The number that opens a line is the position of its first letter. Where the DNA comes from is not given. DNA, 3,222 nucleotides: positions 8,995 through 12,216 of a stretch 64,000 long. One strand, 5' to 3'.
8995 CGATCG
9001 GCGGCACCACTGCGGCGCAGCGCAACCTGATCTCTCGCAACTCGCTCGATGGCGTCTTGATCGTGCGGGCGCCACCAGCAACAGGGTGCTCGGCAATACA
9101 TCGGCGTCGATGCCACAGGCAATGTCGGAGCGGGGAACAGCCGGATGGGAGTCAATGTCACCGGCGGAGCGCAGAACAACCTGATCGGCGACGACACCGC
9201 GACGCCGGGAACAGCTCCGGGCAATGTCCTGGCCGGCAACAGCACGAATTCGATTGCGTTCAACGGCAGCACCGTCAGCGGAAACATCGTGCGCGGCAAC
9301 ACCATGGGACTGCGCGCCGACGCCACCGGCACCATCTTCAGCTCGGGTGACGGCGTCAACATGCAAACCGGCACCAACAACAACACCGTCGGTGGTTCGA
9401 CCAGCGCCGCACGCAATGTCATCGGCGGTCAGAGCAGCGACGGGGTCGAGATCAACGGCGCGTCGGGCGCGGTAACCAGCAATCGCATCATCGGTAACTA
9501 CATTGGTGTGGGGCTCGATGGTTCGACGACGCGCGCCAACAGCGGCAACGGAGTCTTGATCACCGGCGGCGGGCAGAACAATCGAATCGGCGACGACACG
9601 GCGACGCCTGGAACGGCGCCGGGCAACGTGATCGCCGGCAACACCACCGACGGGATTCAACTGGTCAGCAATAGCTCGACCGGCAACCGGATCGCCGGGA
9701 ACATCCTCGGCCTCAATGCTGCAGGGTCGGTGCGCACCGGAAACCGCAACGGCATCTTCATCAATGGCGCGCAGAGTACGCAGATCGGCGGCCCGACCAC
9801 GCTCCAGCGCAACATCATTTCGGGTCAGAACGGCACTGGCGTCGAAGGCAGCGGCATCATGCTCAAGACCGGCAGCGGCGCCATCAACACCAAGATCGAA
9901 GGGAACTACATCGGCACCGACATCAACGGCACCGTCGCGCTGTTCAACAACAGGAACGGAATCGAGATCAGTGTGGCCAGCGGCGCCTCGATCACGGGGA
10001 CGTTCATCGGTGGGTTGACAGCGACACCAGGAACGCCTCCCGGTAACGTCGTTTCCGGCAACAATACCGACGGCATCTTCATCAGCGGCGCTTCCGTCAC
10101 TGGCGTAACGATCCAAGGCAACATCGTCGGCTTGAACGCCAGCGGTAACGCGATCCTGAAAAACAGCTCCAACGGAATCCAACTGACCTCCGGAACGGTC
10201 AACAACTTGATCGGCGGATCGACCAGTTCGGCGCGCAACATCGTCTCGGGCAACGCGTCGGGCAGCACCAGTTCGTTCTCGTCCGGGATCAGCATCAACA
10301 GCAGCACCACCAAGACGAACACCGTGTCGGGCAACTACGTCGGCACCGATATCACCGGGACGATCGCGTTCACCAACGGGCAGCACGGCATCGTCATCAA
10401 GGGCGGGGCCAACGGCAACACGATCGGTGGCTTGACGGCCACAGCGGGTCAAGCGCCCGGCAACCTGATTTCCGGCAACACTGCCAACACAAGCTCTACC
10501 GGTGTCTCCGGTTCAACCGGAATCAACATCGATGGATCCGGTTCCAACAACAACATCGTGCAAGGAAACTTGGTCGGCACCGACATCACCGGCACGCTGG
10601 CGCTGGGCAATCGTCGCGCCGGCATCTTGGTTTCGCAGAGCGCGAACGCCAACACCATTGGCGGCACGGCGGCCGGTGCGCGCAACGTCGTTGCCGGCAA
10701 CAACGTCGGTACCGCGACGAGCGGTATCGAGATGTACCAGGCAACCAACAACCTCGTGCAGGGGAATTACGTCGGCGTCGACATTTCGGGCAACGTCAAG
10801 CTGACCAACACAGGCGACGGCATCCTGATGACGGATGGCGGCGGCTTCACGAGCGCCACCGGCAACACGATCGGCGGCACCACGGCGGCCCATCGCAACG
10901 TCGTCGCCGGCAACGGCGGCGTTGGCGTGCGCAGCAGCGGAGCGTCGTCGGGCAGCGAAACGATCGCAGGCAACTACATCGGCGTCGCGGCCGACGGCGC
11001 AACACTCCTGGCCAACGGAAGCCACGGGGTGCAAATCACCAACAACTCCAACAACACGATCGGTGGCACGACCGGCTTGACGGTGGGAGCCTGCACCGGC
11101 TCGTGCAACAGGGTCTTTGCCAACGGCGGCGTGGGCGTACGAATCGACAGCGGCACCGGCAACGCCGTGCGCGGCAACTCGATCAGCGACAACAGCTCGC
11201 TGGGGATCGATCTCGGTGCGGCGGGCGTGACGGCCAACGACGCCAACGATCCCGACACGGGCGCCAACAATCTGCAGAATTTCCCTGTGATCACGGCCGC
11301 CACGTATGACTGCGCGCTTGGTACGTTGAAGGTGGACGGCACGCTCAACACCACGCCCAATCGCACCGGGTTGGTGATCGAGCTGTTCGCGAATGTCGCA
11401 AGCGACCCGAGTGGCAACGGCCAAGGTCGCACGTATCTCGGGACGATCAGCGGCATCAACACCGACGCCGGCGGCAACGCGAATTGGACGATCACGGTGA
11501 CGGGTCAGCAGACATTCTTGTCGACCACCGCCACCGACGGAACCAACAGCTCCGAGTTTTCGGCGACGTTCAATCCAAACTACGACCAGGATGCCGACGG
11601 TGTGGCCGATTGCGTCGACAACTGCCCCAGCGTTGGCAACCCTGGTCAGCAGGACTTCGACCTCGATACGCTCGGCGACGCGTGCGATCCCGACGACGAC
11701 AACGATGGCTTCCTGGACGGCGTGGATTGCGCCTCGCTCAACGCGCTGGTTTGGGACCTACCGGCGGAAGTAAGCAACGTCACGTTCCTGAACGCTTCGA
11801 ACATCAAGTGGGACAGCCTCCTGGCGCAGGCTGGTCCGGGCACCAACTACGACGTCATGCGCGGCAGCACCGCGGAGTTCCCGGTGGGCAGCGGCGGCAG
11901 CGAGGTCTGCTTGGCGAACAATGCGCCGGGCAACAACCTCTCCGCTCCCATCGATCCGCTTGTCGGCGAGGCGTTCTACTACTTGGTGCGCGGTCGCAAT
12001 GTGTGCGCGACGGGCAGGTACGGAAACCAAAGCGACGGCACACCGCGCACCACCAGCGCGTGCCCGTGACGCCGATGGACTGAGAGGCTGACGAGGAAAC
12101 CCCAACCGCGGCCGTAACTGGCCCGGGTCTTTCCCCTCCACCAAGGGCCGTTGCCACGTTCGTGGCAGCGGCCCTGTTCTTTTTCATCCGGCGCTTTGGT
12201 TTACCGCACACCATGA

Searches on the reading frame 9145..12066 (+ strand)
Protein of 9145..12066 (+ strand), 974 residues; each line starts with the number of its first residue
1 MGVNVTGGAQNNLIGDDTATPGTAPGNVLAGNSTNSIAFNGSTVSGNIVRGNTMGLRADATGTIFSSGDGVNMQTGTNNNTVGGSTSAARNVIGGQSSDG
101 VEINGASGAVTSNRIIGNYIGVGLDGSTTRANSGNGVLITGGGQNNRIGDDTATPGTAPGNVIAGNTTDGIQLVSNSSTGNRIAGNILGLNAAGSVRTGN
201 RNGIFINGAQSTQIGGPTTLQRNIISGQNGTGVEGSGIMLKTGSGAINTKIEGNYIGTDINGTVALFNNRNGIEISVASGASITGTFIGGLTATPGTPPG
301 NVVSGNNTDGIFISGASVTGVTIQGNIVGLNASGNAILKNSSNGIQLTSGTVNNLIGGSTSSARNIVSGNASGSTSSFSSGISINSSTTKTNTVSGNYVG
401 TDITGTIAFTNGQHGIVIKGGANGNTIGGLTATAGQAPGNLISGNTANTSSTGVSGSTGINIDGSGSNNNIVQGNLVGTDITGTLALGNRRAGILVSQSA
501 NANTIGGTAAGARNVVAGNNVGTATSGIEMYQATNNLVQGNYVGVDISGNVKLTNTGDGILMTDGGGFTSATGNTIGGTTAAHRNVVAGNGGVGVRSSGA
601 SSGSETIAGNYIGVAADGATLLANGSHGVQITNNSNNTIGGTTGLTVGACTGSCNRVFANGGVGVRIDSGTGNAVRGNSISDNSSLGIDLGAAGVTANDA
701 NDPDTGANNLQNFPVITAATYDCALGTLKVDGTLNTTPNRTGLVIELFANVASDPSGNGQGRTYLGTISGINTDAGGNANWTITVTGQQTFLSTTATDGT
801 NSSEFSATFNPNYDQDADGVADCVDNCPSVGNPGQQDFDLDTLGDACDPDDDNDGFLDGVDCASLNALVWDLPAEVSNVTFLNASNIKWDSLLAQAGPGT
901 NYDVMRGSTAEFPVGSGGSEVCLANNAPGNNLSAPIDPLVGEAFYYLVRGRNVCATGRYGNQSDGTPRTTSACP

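Call 89: search_protein_families(library=pfam, proteins=[window:9145-12066:+], max_evalue=0.00001)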
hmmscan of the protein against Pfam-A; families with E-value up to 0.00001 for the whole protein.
window:9145-12066:+ (974 aa): 1 family
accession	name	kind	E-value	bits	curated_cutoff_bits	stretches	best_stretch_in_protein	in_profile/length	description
PF02412.23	TSP_3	-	1.6e-07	31.3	25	0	813-835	14-36/36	Thrombospondin type 3 repeat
